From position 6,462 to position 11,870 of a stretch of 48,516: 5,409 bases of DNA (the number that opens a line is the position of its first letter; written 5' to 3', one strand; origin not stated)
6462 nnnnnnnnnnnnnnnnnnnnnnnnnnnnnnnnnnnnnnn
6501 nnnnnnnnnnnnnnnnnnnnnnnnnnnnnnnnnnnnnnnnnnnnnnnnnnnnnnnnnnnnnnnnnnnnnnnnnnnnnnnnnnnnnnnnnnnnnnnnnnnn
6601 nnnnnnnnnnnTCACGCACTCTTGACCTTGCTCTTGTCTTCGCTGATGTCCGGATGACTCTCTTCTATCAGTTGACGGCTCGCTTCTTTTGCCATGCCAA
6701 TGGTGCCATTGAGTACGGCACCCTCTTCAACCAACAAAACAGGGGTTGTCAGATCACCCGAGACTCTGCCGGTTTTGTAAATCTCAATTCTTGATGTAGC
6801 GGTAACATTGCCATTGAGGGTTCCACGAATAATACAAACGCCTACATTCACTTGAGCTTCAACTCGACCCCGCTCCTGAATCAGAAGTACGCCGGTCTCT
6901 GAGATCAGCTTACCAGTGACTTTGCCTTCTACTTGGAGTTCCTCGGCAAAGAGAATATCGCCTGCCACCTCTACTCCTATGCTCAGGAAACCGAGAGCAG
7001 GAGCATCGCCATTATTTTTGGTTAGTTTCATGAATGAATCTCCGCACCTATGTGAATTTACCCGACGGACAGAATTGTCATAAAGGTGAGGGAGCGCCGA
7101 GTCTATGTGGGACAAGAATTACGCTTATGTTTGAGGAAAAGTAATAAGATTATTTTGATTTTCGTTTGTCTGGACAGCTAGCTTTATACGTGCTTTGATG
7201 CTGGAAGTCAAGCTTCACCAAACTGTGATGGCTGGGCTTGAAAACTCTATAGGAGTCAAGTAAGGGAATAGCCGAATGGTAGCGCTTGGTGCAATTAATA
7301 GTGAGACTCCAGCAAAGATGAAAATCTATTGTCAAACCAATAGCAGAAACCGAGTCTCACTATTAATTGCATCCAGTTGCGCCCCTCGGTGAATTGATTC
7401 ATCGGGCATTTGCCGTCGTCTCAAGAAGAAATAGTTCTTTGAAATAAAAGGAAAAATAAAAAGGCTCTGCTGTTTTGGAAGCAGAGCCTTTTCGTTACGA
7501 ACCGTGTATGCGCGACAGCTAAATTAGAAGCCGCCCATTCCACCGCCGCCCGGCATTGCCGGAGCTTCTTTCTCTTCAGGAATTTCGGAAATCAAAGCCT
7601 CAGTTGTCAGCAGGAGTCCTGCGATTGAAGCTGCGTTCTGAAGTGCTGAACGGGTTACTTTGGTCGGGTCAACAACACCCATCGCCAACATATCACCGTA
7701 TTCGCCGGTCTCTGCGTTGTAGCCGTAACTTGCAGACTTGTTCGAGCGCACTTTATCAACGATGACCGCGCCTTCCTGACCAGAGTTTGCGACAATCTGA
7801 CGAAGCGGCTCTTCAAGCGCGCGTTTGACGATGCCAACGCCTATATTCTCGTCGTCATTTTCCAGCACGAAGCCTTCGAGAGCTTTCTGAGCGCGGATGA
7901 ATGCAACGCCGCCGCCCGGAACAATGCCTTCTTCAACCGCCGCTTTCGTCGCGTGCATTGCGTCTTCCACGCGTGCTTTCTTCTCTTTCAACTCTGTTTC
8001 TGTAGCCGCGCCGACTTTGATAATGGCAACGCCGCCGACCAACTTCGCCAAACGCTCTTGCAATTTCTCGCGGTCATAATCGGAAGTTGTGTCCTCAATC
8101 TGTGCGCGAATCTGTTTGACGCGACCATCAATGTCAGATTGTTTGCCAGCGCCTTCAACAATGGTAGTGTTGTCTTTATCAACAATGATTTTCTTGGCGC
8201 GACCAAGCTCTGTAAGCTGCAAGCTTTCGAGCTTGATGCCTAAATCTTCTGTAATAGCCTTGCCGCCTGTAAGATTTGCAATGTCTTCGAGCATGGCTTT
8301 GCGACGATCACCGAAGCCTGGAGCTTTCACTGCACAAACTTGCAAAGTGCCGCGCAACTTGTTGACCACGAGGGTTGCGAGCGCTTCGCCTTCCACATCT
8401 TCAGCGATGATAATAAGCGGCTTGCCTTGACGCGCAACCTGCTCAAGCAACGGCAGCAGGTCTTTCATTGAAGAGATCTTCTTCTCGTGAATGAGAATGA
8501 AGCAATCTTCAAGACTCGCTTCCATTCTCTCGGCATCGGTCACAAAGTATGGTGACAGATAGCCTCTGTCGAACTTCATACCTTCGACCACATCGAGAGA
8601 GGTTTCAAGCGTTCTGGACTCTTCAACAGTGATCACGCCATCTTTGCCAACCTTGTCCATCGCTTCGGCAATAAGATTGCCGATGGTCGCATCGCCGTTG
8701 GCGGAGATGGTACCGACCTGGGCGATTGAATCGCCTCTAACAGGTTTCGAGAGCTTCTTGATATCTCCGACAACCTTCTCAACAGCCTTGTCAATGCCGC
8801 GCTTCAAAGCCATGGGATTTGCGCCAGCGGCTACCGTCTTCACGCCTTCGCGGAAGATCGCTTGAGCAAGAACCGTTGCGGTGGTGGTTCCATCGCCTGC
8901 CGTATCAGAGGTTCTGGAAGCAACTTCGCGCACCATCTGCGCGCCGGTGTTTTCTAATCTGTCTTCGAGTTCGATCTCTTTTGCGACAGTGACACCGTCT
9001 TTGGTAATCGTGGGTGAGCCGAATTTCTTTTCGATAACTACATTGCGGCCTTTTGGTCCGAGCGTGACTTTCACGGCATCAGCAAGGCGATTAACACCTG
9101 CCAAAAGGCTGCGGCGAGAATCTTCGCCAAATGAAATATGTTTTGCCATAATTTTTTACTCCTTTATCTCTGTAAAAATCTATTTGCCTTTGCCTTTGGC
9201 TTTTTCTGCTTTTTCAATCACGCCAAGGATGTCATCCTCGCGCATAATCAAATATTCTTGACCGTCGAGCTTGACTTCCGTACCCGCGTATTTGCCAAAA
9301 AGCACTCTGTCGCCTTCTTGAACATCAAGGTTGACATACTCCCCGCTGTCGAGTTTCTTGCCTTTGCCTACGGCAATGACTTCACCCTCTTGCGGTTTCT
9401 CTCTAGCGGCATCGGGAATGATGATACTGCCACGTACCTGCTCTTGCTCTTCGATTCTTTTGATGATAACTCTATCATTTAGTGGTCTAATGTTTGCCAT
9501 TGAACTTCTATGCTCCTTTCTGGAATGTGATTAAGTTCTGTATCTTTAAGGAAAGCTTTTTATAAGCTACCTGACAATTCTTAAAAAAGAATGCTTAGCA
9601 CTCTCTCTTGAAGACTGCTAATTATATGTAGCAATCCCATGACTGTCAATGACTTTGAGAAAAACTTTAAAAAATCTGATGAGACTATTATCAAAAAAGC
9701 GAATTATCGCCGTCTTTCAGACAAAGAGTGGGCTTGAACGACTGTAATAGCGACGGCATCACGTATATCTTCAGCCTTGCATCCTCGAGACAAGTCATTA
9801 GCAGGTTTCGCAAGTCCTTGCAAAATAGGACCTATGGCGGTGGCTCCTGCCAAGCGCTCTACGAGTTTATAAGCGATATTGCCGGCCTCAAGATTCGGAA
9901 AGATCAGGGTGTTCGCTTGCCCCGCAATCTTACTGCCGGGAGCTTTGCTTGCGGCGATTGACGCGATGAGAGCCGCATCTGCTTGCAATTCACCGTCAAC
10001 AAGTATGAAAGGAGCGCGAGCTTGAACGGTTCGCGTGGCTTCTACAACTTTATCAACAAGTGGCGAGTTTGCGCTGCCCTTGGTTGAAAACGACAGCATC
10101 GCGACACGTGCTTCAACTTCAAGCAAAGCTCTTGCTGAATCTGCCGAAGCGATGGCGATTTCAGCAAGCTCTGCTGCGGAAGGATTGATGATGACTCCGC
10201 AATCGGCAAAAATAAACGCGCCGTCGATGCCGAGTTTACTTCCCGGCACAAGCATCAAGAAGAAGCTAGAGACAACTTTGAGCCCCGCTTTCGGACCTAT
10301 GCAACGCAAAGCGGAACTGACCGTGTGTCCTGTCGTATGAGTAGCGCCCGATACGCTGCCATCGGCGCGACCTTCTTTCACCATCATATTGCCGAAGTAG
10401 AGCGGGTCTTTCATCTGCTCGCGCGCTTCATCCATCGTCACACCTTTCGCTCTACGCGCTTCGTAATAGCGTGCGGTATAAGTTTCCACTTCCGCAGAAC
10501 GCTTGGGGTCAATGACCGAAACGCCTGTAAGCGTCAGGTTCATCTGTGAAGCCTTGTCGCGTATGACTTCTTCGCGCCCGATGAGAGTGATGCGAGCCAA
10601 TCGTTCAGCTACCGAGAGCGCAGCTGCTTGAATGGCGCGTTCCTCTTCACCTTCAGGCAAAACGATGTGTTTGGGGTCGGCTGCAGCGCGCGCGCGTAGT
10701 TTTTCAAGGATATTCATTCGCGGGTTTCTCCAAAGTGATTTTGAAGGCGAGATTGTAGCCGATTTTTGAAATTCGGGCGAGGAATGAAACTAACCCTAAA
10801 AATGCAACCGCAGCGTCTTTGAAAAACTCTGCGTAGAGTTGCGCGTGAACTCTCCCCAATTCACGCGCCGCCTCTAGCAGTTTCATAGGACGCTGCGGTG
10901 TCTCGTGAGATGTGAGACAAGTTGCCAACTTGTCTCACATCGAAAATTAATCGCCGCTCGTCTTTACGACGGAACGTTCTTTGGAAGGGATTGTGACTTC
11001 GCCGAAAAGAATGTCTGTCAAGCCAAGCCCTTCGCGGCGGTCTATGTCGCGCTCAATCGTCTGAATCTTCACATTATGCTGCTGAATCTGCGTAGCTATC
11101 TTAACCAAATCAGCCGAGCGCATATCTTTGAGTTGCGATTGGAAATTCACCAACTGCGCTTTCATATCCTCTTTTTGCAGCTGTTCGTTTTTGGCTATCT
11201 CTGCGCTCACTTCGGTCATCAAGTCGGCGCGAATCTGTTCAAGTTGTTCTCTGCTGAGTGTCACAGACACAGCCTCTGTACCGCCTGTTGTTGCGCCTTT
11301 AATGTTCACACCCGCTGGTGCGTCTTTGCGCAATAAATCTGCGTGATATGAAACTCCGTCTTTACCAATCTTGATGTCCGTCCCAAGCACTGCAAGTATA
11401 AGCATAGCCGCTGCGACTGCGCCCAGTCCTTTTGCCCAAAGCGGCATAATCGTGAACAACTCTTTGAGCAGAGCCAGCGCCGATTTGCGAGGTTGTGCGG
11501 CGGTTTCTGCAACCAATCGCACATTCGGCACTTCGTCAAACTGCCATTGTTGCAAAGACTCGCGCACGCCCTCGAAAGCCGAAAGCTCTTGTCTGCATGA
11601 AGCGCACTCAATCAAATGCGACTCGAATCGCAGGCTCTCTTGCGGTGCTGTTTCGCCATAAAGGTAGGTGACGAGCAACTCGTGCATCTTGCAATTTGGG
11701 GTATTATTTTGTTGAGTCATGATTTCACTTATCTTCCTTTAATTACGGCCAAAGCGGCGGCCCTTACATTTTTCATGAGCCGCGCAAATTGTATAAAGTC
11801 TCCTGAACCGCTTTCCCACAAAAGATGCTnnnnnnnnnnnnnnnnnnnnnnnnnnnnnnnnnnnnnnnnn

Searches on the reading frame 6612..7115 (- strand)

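Call 58: search_protein_families(library=pfam, proteins=[window:6612-7115:-], max_evalue=0.00001)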
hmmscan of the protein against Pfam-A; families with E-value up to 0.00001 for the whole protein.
window:6612-7115:- (167 aa): 1 family
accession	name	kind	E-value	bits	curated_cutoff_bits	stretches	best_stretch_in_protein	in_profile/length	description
PF04519.19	Bactofilin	-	1.5e-22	80.1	27.9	1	44-139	3-97/98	Polymer-forming cytoskeletal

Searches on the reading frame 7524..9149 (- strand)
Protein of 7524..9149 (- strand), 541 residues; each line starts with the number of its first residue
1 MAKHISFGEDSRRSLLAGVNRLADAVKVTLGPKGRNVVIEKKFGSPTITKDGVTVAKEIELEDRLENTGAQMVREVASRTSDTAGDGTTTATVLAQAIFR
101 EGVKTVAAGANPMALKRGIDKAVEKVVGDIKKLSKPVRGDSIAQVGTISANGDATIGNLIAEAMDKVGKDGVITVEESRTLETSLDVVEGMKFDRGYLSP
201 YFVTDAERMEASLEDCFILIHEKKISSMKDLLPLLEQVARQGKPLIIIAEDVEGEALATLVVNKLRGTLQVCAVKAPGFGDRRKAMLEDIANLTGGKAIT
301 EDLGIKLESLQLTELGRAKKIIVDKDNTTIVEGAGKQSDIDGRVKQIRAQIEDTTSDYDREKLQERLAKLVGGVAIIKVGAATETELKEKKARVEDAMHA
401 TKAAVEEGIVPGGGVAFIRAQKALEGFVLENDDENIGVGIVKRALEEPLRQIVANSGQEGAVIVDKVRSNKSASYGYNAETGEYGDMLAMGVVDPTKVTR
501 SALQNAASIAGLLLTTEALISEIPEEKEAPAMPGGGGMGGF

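Call 58: search_protein_families(library=pfam, proteins=[window:7524-9149:-], max_evalue=0.00001)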
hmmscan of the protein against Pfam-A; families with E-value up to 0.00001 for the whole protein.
window:7524-9149:- (541 aa): 1 family
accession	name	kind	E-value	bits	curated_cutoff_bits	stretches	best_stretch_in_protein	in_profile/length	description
PF00118.29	Cpn60_TCP1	-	7.1e-81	272.8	34.3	1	22-522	1-488/490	TCP-1/cpn60 chaperonin family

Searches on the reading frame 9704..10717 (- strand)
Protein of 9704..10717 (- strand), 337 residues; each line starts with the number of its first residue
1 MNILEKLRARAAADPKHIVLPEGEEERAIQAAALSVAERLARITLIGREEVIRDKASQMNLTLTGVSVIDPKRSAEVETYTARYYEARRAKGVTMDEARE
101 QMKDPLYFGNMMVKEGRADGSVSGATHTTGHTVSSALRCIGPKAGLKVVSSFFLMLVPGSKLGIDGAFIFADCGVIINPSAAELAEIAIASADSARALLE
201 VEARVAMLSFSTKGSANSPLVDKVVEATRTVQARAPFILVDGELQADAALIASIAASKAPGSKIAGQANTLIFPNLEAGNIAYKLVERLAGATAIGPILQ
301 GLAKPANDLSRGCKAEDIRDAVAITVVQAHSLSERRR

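Call 59: search_protein_families(library=pfam, proteins=[window:9704-10717:-], max_evalue=0.00001)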
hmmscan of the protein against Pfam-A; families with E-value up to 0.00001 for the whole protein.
window:9704-10717:- (337 aa): 1 family
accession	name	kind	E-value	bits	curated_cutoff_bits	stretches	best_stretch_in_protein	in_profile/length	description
PF01515.24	PTA_PTB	-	3.5e-120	401.6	24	1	3-326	2-319/319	Phosphate acetyl/butaryl transferase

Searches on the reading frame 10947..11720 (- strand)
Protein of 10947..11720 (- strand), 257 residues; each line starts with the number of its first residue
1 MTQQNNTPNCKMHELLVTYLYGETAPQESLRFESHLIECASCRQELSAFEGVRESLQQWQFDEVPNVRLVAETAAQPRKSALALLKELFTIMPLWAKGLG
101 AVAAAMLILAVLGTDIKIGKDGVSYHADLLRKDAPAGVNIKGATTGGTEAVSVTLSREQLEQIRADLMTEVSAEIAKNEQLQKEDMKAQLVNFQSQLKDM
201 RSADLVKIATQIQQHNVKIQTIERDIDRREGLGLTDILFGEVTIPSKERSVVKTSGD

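Call 59: search_protein_families(library=pfam, proteins=[window:10947-11720:-], max_evalue=0.00001)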
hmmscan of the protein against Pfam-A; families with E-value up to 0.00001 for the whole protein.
window:10947-11720:- (257 aa): 1 family
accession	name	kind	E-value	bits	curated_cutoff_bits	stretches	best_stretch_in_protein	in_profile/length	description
PF13490.11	zf-HC2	-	1.7e-06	28.4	22.2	1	13-43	5-35/35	Putative zinc-finger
